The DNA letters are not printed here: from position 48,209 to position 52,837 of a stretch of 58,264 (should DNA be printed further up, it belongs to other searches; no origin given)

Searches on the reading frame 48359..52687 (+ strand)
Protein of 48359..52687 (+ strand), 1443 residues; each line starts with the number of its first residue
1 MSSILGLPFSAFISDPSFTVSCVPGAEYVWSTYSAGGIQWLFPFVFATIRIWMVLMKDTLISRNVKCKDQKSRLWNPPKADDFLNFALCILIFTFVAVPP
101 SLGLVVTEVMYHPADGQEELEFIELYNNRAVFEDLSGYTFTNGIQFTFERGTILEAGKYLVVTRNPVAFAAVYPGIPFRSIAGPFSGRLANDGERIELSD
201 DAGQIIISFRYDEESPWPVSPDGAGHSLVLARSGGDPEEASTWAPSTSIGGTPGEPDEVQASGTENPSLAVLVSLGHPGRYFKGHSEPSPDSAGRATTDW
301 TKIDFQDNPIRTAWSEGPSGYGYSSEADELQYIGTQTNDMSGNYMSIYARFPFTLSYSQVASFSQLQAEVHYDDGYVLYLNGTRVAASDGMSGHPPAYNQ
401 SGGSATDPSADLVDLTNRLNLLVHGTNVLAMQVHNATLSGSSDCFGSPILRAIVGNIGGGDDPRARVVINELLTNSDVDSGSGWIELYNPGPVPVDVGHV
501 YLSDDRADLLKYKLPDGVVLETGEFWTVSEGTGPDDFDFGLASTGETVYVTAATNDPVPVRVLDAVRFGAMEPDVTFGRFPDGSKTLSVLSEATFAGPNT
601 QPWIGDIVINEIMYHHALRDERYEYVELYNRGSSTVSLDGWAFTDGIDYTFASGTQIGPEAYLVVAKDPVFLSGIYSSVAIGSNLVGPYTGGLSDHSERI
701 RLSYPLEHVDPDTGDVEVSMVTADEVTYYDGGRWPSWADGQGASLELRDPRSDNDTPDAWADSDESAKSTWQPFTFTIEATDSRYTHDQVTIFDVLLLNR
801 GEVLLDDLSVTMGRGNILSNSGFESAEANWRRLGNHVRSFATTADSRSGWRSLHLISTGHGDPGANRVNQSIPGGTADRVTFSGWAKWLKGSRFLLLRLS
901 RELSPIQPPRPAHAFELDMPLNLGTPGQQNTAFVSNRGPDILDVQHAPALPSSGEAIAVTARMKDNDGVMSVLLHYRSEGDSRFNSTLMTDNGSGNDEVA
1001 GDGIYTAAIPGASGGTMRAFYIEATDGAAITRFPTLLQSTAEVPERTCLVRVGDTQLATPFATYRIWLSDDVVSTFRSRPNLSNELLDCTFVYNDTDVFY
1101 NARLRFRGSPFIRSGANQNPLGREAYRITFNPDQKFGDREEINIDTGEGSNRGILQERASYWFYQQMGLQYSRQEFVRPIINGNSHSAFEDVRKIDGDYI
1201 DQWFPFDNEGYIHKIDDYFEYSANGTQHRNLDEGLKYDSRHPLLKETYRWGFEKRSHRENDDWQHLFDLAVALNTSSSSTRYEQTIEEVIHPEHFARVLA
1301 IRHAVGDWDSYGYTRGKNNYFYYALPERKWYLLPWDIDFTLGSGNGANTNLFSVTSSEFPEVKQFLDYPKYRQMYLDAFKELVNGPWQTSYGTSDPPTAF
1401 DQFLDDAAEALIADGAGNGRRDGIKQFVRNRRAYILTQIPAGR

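Call 7: search_protein_families(library=pfam, proteins=[window:48359-52687:+], max_evalue=0.001)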
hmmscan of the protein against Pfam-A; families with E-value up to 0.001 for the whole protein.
window:48359-52687:+ (1443 aa): 2 families
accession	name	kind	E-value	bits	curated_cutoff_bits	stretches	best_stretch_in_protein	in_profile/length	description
PF00932.25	LTD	-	7.5e-43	145.8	34.3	3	102-211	6-107/109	Lamin Tail Domain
PF08757.17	CotH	-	4.6e-19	69.5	23.8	1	1106-1390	3-271/322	CotH kinase protein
